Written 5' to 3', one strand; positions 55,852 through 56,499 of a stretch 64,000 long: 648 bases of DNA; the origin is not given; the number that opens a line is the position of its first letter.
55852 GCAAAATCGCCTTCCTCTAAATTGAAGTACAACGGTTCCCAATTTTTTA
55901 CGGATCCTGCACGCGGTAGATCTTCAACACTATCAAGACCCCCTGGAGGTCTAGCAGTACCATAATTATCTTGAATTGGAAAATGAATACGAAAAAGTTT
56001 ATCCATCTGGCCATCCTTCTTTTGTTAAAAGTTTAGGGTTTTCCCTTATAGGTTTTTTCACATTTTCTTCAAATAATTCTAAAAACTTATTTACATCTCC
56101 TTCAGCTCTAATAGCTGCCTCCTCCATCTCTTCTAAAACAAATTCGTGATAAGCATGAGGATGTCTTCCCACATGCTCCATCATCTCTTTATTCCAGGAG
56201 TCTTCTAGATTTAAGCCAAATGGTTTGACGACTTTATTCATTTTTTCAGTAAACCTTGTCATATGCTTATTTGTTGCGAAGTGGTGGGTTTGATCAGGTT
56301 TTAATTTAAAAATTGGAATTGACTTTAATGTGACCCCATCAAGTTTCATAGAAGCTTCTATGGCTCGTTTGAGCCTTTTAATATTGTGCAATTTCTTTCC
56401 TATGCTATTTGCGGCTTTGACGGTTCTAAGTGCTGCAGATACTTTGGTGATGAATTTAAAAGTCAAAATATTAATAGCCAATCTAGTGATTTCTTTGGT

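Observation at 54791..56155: Duplicated toxin-tail/immunity junction: an orphan module and a 60-bp immunity-gene relic abutting ubiE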

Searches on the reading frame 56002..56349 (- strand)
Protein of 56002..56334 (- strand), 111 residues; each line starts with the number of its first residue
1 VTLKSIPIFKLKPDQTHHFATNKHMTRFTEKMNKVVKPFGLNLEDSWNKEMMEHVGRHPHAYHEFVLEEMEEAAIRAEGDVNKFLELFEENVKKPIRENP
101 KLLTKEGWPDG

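Call 29: search_solved_structures(query=window:56002-56334:-, max_evalue=1, show_alignments=2)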
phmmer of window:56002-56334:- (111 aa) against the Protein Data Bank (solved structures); distinct sequences matched with E-value up to 1: 3.
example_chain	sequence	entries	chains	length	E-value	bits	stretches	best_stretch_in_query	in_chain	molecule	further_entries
5i9d_A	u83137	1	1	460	0.26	14.9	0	78-99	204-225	pentatricopeptide repeat protein dPPR-U8A2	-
6j6o_A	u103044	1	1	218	0.95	13.1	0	27-108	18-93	Ryanodine receptor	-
6j6p_A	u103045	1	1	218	0.95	13.1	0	27-108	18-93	Ryanodine receptor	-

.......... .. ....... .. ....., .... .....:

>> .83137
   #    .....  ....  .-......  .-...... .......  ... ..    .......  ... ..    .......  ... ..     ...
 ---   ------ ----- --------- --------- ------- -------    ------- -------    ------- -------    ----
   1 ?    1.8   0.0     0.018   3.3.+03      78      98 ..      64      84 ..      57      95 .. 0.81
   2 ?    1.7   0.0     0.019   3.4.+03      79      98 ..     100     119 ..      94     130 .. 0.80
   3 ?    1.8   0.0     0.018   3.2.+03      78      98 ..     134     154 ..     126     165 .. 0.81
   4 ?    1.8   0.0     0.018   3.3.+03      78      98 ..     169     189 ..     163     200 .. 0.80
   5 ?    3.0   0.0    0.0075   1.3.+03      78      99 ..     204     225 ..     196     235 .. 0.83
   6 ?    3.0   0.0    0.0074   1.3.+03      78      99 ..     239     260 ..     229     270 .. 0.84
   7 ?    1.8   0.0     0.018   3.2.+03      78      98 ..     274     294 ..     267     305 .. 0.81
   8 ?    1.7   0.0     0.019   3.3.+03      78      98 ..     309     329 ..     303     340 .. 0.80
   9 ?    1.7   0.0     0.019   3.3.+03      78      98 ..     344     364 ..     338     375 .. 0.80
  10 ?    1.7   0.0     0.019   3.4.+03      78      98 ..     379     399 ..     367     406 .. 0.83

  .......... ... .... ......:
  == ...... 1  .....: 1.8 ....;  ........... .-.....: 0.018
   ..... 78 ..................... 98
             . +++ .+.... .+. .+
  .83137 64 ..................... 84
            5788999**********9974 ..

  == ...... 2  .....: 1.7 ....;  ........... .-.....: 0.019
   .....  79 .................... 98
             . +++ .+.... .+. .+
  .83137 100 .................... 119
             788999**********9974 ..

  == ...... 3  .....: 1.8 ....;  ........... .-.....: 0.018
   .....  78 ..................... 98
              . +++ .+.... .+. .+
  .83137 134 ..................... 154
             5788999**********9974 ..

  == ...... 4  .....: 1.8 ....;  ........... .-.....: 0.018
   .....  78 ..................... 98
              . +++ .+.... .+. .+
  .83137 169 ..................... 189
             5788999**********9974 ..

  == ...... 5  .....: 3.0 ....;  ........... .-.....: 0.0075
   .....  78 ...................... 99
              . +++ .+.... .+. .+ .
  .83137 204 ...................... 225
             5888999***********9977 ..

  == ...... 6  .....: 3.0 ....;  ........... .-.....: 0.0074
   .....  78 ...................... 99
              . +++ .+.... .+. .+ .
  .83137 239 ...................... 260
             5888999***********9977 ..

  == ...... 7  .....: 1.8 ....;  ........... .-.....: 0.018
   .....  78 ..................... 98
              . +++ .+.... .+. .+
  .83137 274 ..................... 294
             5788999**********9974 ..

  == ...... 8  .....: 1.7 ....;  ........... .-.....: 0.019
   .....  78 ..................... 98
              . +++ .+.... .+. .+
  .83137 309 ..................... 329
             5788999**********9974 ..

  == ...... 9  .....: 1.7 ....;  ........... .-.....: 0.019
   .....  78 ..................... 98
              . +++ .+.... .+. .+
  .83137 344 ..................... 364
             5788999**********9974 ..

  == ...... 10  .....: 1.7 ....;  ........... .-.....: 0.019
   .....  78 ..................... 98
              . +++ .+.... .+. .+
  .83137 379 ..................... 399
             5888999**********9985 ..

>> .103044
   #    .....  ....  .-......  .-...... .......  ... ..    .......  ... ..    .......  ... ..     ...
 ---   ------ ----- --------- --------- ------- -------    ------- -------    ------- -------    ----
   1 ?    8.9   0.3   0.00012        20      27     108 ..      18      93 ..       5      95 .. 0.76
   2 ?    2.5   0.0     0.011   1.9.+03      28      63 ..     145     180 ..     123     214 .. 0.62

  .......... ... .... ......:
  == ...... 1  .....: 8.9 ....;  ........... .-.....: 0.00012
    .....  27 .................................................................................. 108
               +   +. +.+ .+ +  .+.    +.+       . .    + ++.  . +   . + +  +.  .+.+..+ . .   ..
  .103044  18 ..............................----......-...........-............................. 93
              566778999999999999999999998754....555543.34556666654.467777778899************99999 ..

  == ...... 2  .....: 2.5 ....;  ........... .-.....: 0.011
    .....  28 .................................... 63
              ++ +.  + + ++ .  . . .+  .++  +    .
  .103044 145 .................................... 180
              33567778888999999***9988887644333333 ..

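Call 64: predict_structure(alignment_id=A8)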
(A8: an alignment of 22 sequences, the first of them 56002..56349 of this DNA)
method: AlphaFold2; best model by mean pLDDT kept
length: 116 residues; sequences in the alignment: 22
mean_pLDDT: 89.7   pTM: 0.78
mean pLDDT of the five models: 89.7, 89.4, 88.3, 88.0, 87.5
residues with pLDDT >= 90: 85; 70-90: 14; 50-70: 16; < 50: 1
segments of 3 or more residues with pLDDT < 50: none
pLDDT, mean of each block of 10 residues (from residue 1): 59 74 90 94 98 94 93 98 98 98 95 82
secondary structure, 60 per line:
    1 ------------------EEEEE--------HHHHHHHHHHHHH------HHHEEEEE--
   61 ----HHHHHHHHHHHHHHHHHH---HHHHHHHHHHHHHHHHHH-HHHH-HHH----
elements in order: E19-23 H32-44 E54-58 H65-82 H86-103 H105-108

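Call 66: fold_search(model_id=the predicted structure, library=pdb)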
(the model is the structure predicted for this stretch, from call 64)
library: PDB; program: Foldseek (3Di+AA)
matches with E <= 10: 21; with E <= 0.001: 0
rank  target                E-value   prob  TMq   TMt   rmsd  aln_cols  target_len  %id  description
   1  9tvu_g                1.9e+00  0.08  0.25  0.19  14.6        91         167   18  Structure of the Chlamydomonas reinhardtii chlororibosome (released 2026-02-18)
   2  5o5j_G                2.0e+00  0.05  0.21  0.18  14.6       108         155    9  Structure of the 30S small ribosomal subunit from Mycobacterium smegmatis (released 2017-07-12)
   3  2lva_MODEL_1_A        2.6e+00  0.12  0.21  0.22   6.8        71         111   17  NMR solution structure of the N-terminal domain of human USP28, Northeast structural genomics consortium targe (released 2012-07-18)
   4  2cte_MODEL_1_A        3.8e+00  0.03  0.20  0.23  15.1       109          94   14  Solution structure of the 1st KH type I domain from human Vigilin (released 2005-11-24)
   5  6h4i_A                4.0e+00  0.03  0.21  0.06  19.2        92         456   12  Usp28 catalytic domain apo (released 2019-03-27)
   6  4b8t_MODEL_1_A        4.5e+00  0.02  0.17  0.19  15.0        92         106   11  RNA BINDING PROTEIN Solution structure of the third KH domain of KSRP in complex with the G-rich target sequen (released 2012-11-07)
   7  9umg_A                5.7e+00  0.02  0.15  0.16  13.0        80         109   15  Cryo-EM structure of VTC complex(Vtc5/Vtc4/Vtc3/Vtc1) (released 2026-01-21)
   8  4v19_3                6.4e+00  0.02  0.16  0.16  10.2        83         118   10  Structure of the large subunit of the mammalian mitoribosome, part 1 of 2 (released 2014-10-08)
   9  7vrb_D                7.2e+00  0.06  0.33  0.36  10.8       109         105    7  Structure of the Human BRG1/SS18 complex (released 2022-05-25)
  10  6szu_C                7.2e+00  0.03  0.23  0.13   8.5        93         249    6  Bat Influenza A polymerase pre-termination complex with pyrophosphate using 44-mer vRNA template with mutated oligo(U) (released 2020-04-15)
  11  8pm0_C                7.7e+00  0.04  0.26  0.08  10.2        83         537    6  Influenza A/H7N9 polymerase in replicase-like conformation in pre-initiation state with Pol II pS5 CTD peptide mimic b (released 2024-02-21)
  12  7r0e_C                8.6e+00  0.03  0.23  0.06   9.8        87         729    7  Early transcription elongation state of influenza A/H7N9 polymerase backtracked due to double incoproation of nucleoti (released 2022-12-28)
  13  8rn1_C                8.6e+00  0.02  0.22  0.05  12.0        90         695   11  Influenza B polymerase, monomeric encapsidase with 5' cRNA hook bound (released 2024-09-11)
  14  3ncv_B                8.6e+00  0.02  0.20  0.14  10.1        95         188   10  NgoL (released 2010-12-08)
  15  2ijq_A                8.6e+00  0.01  0.19  0.16  12.8       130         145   14  Crystal structure of protein rrnAC1037 from Haloarcula marismortui, Pfam DUF309 (released 2006-10-24)
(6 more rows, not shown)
